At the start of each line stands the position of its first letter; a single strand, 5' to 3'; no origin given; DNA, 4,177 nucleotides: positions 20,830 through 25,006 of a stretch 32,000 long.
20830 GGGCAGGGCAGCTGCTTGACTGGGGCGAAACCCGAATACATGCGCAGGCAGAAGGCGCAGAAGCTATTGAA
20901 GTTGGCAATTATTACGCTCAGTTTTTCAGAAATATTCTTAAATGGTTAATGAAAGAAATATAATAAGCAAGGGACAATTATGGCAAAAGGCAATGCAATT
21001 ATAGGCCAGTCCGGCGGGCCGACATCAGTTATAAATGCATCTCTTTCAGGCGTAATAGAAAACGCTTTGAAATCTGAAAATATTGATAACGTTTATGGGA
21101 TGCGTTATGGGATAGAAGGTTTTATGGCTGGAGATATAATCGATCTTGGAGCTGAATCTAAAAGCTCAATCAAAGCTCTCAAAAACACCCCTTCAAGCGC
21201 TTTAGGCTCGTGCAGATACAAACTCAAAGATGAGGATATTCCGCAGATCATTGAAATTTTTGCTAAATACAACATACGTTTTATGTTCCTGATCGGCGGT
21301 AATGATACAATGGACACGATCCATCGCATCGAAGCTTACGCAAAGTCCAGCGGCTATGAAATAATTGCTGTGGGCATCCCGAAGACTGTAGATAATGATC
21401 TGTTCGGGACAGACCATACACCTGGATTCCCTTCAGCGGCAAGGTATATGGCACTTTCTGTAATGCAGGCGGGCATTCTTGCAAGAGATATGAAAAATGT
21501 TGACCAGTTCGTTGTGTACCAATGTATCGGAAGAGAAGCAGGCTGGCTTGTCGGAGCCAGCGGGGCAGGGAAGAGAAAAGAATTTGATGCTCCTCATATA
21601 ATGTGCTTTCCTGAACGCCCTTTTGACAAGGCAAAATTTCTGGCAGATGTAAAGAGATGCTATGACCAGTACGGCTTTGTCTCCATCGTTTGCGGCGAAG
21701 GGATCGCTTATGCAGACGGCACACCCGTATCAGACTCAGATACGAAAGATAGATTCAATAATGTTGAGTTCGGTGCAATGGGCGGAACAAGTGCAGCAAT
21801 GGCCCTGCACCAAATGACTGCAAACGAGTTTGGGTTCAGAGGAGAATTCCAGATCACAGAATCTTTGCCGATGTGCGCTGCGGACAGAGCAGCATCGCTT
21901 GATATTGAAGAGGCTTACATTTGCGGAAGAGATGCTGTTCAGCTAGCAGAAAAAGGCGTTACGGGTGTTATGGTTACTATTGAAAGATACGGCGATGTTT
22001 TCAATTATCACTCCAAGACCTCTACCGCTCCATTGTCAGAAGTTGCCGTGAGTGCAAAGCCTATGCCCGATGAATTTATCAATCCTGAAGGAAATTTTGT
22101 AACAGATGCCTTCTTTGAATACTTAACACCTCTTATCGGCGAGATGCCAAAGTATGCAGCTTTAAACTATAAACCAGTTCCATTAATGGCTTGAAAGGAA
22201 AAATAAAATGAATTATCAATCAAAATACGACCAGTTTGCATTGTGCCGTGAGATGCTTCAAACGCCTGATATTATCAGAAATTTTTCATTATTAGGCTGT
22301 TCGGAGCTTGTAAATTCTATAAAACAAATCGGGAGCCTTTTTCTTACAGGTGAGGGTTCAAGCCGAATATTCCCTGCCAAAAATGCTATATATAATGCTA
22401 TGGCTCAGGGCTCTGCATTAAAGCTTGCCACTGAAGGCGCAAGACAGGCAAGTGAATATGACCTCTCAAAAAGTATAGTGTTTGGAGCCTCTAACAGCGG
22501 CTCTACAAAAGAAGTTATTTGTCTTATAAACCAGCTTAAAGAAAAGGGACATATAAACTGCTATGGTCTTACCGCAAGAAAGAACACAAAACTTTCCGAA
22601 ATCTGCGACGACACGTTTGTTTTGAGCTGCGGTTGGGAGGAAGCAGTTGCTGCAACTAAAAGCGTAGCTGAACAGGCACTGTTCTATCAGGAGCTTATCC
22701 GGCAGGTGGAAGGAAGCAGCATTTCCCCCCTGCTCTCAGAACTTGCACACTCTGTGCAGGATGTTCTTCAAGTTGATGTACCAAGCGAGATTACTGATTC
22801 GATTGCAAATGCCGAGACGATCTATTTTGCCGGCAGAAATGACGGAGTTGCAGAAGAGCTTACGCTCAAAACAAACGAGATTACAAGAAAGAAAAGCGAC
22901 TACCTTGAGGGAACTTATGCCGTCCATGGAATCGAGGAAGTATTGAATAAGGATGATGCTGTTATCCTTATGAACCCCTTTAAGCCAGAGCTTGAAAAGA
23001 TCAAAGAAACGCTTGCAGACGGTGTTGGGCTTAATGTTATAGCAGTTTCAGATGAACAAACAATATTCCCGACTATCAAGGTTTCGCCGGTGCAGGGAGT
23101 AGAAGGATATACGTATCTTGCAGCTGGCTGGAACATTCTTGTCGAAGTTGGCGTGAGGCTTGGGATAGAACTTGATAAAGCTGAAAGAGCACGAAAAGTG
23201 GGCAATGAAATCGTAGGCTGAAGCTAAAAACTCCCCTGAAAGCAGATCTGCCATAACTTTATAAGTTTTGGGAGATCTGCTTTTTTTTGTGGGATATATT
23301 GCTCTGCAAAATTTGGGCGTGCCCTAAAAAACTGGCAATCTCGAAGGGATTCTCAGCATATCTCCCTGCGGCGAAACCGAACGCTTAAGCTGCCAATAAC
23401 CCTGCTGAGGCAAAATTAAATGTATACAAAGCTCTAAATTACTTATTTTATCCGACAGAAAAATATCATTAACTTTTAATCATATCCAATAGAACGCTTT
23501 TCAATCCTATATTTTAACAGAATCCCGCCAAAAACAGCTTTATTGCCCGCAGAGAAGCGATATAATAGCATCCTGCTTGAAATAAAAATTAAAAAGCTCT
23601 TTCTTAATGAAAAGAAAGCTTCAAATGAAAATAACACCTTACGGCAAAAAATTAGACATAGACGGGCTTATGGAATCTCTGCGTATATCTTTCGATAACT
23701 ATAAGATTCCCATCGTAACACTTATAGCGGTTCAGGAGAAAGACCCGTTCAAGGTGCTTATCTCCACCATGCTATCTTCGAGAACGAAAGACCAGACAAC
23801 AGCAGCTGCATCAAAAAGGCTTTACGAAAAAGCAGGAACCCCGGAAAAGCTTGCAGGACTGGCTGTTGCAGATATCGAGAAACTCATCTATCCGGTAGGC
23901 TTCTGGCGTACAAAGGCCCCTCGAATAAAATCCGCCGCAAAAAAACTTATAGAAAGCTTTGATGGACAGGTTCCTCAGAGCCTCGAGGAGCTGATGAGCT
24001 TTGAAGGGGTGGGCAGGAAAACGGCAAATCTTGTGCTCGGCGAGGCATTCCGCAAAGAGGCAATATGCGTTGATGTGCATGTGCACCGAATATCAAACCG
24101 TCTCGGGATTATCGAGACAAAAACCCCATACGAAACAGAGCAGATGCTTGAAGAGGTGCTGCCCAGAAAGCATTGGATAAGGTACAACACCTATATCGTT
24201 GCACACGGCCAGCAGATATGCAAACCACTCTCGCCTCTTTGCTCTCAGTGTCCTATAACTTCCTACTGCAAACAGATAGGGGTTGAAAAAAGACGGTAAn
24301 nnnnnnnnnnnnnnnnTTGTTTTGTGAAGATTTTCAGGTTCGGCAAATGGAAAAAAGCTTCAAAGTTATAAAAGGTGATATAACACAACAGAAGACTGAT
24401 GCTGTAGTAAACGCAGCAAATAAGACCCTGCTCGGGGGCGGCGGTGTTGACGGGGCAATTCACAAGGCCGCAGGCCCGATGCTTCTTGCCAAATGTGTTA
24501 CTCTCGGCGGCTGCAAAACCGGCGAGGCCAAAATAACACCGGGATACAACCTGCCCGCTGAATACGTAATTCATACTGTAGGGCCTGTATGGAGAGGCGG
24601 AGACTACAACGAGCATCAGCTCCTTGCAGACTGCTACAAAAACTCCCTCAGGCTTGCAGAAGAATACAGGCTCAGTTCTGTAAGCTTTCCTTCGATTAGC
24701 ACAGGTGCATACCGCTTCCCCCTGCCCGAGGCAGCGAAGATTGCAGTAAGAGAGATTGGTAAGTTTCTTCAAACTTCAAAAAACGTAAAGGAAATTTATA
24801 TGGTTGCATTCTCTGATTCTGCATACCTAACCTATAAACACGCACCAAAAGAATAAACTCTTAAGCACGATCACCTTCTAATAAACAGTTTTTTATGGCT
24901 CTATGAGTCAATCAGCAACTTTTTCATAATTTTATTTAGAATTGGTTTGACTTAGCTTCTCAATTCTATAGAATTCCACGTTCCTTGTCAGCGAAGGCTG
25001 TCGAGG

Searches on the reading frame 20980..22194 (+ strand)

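Call 41: search_protein_families(library=pfam, proteins=[window:20980-22194:+], max_evalue=0.001)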
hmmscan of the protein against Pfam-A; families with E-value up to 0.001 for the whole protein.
window:20980-22194:+ (404 aa): 1 family
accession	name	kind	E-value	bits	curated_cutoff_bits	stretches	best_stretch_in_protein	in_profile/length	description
PF00365.25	PFK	-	4.7e-42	144.7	30.9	1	6-246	2-225/277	Phosphofructokinase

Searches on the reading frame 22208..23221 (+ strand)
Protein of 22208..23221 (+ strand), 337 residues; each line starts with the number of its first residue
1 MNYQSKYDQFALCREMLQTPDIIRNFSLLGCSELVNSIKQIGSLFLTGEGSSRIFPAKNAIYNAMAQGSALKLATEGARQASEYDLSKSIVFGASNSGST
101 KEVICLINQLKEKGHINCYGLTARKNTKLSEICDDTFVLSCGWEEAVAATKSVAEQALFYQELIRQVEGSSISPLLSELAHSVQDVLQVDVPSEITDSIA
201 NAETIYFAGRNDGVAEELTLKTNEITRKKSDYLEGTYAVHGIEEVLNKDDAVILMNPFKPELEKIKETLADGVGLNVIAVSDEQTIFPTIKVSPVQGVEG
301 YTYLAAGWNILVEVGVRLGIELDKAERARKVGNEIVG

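Call 41: search_protein_families(library=pfam, proteins=[window:22208-23221:+], max_evalue=0.001)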
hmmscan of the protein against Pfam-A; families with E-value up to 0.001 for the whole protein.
window:22208-23221:+ (337 aa): 1 family
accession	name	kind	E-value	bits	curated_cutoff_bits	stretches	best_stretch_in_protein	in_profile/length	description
PF01380.27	SIS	-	4e-09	36.8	25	1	88-161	54-126/131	SIS domain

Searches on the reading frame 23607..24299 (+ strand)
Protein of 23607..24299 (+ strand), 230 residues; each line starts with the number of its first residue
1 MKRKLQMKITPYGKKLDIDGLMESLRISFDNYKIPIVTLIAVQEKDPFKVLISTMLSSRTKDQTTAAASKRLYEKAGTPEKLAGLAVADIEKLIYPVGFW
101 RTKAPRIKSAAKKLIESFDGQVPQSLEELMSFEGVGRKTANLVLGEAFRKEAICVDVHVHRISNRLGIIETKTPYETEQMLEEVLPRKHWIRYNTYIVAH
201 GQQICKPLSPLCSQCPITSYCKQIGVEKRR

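Call 41: search_protein_families(library=pfam, proteins=[window:23607-24299:+], max_evalue=0.001)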
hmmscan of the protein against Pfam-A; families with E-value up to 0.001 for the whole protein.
window:23607-24299:+ (230 aa): 4 families
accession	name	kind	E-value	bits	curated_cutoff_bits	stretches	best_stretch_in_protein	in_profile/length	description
PF00730.31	HhH-GPD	-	1.6e-27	96.4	26.2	1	52-186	1-107/108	HhH-GPD superfamily base excision DNA repair protein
PF00633.29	HHH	-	2.3e-07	30.8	24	1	117-144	1-28/30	Helix-hairpin-helix motif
PF10576.14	EndIII_4Fe-2S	-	0.00047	20.8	20.5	1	205-221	1-17/17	Iron-sulfur binding domain of endonuclease III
PF14520.12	HHH_5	-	0.00094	20.1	27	0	115-143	23-51/57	Helix-hairpin-helix domain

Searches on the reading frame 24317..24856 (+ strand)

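Call 41: search_protein_families(library=pfam, proteins=[window:24317-24856:+], max_evalue=0.001)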
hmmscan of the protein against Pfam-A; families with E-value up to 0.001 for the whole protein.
window:24317-24856:+ (179 aa): 1 family
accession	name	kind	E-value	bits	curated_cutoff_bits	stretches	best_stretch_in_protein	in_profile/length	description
PF01661.27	Macro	-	2.3e-46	157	22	1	31-143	1-118/118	Macro domain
